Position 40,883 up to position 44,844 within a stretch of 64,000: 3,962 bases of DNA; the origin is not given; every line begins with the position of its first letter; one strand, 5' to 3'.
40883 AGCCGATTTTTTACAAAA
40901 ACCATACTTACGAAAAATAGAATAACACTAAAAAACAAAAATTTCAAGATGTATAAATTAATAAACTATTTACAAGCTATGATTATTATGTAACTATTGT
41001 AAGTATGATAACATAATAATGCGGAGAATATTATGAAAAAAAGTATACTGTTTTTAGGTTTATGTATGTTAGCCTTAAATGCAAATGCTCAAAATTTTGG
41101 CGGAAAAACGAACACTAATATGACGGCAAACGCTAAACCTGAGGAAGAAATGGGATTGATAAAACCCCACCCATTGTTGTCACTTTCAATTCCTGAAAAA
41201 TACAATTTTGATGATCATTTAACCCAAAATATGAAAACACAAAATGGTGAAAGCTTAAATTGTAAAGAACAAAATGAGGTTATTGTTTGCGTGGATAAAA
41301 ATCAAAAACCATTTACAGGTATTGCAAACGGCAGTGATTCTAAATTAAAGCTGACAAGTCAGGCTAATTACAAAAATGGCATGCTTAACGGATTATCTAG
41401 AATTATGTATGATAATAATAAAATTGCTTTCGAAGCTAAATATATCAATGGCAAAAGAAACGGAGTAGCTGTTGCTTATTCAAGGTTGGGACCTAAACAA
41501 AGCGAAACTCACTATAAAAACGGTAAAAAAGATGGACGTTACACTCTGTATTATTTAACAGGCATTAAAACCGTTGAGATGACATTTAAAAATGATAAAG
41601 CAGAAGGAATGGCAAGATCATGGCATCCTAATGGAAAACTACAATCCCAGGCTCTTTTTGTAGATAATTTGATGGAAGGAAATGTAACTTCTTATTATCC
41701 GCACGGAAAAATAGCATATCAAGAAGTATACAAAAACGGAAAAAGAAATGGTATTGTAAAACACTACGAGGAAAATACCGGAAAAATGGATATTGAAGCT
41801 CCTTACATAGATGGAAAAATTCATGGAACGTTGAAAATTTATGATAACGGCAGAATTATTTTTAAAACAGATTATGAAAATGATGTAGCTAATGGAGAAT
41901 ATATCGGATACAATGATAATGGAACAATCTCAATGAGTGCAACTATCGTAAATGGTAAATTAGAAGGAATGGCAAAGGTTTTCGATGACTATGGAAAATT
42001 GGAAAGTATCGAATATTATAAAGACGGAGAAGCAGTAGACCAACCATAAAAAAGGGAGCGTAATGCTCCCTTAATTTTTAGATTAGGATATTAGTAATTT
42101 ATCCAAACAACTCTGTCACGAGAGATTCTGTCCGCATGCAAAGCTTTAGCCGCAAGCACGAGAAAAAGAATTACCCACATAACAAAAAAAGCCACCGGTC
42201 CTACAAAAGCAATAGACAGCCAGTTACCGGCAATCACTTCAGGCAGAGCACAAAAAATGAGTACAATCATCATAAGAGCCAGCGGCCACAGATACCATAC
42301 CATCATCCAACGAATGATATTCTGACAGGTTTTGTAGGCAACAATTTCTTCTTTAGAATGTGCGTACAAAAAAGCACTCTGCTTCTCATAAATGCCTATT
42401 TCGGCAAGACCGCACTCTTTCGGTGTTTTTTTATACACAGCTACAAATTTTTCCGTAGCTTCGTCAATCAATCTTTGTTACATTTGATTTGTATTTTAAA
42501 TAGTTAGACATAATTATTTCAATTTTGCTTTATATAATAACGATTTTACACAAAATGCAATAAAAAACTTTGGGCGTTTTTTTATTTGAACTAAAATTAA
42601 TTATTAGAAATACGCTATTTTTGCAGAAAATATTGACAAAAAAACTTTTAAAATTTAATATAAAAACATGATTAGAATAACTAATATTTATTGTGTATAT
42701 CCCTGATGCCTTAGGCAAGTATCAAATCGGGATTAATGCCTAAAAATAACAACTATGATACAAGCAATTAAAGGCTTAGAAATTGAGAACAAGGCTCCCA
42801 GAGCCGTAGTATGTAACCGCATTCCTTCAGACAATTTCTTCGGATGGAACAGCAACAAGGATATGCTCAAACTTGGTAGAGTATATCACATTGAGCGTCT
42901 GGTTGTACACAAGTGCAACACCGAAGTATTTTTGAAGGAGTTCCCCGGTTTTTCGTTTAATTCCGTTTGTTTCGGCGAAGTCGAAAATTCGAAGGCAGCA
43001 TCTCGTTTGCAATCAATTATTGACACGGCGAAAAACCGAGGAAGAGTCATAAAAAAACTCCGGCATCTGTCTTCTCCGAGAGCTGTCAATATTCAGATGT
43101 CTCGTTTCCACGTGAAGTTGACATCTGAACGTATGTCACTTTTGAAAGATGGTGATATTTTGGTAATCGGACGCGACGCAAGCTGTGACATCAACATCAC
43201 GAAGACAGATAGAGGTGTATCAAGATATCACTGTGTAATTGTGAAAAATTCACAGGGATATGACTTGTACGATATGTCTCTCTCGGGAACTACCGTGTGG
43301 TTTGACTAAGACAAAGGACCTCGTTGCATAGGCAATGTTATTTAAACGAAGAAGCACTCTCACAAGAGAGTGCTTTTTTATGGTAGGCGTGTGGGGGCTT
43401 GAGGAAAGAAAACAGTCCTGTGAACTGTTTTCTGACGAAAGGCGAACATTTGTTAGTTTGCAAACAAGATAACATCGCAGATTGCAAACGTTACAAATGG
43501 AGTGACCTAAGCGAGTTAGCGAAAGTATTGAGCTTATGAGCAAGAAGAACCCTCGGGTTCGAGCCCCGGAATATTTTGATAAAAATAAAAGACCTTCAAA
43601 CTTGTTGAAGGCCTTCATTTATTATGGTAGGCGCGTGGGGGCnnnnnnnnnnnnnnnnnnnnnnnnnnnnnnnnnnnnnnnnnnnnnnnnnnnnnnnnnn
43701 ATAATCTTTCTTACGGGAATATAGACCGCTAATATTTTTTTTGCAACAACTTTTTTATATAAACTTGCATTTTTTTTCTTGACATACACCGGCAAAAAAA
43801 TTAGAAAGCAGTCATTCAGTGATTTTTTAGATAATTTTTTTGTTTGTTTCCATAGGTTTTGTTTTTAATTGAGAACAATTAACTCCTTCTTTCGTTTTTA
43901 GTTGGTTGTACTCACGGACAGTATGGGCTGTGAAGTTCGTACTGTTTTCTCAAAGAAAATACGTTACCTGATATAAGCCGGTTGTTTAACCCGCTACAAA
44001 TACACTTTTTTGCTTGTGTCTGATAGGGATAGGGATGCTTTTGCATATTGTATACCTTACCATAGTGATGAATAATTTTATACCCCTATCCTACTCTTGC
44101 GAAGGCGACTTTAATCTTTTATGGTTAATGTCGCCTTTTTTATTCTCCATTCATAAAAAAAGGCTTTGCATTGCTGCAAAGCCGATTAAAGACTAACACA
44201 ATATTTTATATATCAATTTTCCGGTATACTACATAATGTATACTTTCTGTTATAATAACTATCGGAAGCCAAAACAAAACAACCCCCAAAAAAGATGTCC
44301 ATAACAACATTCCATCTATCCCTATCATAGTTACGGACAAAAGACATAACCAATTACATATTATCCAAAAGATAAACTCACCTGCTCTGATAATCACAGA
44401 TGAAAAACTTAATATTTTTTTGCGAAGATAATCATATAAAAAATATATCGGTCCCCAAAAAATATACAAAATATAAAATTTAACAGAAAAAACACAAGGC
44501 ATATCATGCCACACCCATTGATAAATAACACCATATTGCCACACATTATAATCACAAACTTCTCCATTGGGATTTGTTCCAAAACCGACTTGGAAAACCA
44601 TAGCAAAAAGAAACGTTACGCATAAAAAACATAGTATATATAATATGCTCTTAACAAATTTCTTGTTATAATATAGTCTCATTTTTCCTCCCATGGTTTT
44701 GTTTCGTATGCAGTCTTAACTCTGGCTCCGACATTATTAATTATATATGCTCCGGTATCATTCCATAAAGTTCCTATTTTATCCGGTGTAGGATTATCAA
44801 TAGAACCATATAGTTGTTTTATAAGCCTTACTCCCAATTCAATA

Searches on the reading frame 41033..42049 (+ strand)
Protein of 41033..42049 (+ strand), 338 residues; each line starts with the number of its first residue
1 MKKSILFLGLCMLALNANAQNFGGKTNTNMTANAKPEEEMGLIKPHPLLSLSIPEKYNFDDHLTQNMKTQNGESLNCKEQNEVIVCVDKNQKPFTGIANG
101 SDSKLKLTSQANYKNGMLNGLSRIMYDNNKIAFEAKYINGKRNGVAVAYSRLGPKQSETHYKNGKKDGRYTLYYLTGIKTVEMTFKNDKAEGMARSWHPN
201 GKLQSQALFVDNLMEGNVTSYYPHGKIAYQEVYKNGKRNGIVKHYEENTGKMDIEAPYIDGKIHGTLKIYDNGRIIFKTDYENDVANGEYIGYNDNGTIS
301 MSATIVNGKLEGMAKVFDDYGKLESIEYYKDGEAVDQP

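Call 10: search_protein_families(library=ncbifam, proteins=[window:41033-42049:+], max_evalue=0.01)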
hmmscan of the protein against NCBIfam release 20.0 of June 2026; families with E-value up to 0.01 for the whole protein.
window:41033-42049:+ (338 aa): 1 family
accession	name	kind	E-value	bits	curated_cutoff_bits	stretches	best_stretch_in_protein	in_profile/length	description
NF033566.1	adhes_LIC20035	equivalog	4.2e-16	58.8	250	2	95-234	117-261/434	LIC20035 family adhesin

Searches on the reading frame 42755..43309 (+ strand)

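Call 5: search_protein_families(library=pfam, proteins=[window:42755-43309:+], max_evalue=0.1)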
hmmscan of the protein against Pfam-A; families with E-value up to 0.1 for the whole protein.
window:42755-43309:+ (184 aa): 3 families
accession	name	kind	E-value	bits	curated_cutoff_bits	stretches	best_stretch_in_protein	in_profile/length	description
PF00498.31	FHA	-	1.4e-09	38.6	20.7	1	137-181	2-46/67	FHA domain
PF16697.10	Yop-YscD_cpl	-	0.00022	21.9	33.2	1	133-174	16-55/94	Inner membrane component of T3SS, cytoplasmic domain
PF22006.2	PilZ-like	-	0.0055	17.4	27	1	81-142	12-73/90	PilZ domain-like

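Call 10: search_protein_families(library=ncbifam, proteins=[window:42755-43309:+], max_evalue=0.01)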
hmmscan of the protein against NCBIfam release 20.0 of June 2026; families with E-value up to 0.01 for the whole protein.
window:42755-43309:+ (184 aa): 1 family
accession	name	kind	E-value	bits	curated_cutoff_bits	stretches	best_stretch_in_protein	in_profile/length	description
TIGR03354.1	VI_FHA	hypoth_equivalog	5.3e-05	23.2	120.25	1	133-180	25-70/420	type VI secretion system-associated FHA domain protein TagH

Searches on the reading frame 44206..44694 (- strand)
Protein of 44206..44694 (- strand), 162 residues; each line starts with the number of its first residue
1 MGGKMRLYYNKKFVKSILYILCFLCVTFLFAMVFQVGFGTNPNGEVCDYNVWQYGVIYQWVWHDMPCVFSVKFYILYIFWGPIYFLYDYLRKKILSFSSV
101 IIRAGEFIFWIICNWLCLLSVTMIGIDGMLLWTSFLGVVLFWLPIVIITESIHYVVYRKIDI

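Call 5: search_protein_families(library=pfam, proteins=[window:44206-44694:-], max_evalue=0.1)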
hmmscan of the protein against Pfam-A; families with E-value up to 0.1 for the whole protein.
window:44206-44694:- (162 aa): 0 families

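Call 10: search_protein_families(library=ncbifam, proteins=[window:44206-44694:-], max_evalue=0.01)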
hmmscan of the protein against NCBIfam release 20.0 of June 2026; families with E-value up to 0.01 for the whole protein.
window:44206-44694:- (162 aa): 0 families

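Call 23: search_protein_families(library=phrogs, proteins=[window:44206-44694:-], max_evalue=0.01)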
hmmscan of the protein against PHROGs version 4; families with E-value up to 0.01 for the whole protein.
window:44206-44694:- (162 aa): 0 families
